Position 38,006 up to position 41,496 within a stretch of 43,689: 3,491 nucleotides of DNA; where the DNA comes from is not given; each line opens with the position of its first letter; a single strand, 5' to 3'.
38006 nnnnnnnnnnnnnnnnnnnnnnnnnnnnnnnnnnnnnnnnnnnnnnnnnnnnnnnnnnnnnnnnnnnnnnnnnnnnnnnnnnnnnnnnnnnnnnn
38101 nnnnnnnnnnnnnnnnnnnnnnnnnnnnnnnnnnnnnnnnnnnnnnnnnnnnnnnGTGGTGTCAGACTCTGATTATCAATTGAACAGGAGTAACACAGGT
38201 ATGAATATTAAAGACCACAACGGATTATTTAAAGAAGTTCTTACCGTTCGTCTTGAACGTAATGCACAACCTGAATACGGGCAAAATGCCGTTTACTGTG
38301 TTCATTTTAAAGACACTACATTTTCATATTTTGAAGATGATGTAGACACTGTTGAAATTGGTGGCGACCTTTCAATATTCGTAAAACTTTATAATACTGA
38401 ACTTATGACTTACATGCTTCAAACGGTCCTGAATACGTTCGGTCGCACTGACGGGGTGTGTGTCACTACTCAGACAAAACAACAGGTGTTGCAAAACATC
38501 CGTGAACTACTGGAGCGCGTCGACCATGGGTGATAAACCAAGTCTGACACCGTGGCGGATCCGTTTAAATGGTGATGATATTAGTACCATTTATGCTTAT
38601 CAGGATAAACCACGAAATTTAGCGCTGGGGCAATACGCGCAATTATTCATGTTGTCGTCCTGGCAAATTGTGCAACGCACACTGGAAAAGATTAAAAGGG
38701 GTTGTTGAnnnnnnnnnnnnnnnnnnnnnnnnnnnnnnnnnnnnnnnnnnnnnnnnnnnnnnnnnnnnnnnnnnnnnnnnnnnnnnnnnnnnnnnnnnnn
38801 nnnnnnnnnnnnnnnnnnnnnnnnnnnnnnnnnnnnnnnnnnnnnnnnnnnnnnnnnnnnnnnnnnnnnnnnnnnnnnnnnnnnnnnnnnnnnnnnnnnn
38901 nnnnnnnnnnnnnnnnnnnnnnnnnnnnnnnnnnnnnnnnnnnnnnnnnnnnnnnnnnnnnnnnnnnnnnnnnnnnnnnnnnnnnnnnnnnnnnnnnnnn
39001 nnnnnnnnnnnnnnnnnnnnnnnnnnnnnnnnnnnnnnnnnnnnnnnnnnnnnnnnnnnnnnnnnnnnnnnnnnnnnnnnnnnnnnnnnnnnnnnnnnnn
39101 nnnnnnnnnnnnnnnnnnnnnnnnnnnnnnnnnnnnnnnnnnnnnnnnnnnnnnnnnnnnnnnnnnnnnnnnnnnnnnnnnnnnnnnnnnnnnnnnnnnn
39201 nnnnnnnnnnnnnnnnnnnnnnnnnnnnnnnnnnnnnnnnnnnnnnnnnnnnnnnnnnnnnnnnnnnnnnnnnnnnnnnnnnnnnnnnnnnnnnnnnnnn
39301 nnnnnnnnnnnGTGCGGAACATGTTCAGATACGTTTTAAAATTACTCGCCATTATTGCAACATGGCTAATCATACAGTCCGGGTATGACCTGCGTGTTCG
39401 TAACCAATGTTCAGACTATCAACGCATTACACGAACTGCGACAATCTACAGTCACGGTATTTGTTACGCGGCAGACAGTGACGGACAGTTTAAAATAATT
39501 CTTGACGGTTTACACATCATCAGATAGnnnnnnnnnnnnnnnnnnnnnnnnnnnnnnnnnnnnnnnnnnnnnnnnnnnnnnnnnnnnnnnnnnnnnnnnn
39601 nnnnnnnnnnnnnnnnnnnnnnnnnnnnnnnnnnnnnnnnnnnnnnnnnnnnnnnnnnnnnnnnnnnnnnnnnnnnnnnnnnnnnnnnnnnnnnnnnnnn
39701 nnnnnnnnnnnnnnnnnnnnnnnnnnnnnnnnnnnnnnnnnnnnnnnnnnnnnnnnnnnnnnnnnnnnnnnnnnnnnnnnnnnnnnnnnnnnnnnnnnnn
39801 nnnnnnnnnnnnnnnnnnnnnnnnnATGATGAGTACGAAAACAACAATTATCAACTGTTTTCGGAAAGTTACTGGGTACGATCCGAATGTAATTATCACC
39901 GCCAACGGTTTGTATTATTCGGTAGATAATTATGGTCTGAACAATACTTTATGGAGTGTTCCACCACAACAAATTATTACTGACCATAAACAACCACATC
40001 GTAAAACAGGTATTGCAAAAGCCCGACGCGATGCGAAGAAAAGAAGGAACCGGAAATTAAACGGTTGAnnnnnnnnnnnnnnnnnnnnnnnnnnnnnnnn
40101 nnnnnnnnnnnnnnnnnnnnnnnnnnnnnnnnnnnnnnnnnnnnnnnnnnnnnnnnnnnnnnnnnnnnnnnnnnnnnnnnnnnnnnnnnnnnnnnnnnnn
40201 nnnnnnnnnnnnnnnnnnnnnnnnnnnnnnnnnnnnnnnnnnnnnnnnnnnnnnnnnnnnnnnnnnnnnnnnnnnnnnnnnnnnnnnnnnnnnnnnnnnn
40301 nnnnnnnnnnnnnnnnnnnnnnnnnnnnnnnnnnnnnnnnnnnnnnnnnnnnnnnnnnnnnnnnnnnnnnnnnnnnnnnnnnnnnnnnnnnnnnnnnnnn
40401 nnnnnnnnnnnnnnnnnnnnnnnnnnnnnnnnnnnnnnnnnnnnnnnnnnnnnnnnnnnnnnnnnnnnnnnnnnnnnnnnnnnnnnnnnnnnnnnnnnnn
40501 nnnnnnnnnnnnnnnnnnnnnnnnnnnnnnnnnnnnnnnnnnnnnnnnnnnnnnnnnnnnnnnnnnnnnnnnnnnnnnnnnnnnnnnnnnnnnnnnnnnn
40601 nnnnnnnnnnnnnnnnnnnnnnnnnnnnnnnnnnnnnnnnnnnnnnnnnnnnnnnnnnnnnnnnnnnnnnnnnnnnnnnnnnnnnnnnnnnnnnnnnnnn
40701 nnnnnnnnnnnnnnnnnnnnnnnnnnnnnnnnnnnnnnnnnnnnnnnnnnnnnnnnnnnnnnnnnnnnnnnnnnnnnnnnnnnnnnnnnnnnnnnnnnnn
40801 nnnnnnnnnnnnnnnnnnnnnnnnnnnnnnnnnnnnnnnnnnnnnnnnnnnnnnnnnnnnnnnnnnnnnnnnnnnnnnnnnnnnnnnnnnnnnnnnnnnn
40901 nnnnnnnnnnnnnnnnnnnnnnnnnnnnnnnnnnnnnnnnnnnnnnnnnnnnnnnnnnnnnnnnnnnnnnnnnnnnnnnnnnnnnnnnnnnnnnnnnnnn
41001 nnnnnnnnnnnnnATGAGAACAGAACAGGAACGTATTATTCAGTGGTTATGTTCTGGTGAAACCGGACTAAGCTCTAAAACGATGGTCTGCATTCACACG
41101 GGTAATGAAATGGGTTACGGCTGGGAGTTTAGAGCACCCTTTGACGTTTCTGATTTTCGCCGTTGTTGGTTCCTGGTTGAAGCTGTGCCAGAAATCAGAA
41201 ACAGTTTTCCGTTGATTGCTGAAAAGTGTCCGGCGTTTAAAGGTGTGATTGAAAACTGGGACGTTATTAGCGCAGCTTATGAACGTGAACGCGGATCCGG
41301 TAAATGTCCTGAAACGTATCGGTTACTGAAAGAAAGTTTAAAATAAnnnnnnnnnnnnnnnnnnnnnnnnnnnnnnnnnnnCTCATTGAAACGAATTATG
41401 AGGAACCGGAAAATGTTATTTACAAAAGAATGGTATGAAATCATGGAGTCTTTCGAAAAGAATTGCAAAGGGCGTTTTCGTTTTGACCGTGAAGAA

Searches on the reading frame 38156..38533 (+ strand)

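Call 3: search_protein_families(library=pfam, proteins=[window:38156-38533:+], max_evalue=0.1)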
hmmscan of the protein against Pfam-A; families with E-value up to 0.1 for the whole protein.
window:38156-38533:+ (125 aa): 0 families

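Call 4: search_protein_families(library=phrogs, proteins=[window:38156-38533:+], max_evalue=0.01)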
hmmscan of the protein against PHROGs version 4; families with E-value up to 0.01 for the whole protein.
window:38156-38533:+ (125 aa): 1 family
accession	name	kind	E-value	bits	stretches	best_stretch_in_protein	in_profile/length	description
phrog_33811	-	unknown function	1.4e-50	171.3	1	16-125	1-110/110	-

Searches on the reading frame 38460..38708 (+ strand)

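Call 60: search_protein_families(library=phrogs, proteins=[window:38460-38708:+], max_evalue=0.001)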
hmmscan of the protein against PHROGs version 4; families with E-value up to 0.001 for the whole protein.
window:38460-38708:+ (82 aa): 1 family
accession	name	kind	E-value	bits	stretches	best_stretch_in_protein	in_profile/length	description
phrog_31372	-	unknown function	3.7e-29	101.4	1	23-79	1-57/64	-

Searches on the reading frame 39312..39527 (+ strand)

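Call 60: search_protein_families(library=phrogs, proteins=[window:39312-39527:+], max_evalue=0.001)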
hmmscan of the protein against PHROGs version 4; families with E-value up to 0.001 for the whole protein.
window:39312-39527:+ (71 aa): 1 family
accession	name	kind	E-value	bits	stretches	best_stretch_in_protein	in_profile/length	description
phrog_38795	-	unknown function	2.5e-38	130.9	1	4-71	1-68/69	-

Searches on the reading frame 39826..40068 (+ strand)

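Call 60: search_protein_families(library=phrogs, proteins=[window:39826-40068:+], max_evalue=0.001)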
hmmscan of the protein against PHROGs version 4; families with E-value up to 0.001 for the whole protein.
window:39826-40068:+ (80 aa): 2 families
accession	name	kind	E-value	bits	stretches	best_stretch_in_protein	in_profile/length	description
phrog_8108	-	unknown function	3e-05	25.2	1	55-77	44-66/66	-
phrog_13831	-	unknown function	0.00054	20.8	1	58-77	38-57/58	-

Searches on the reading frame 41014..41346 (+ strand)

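Call 3: search_protein_families(library=pfam, proteins=[window:41014-41346:+], max_evalue=0.1)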
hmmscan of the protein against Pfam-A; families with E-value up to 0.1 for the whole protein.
window:41014-41346:+ (110 aa): 0 families

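Call 4: search_protein_families(library=phrogs, proteins=[window:41014-41346:+], max_evalue=0.01)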
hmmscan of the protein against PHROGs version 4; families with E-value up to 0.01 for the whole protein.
window:41014-41346:+ (110 aa): 4 families
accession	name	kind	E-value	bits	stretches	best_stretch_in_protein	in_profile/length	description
phrog_1229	-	unknown function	5.5e-39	133.8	1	1-109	1-111/116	-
phrog_15291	-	unknown function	1.2e-16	61.9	1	3-95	56-146/161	-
phrog_4212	-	unknown function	2.7e-08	34.4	1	6-87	9-87/353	-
phrog_8038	-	unknown function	0.0025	18.6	1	6-57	15-56/66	-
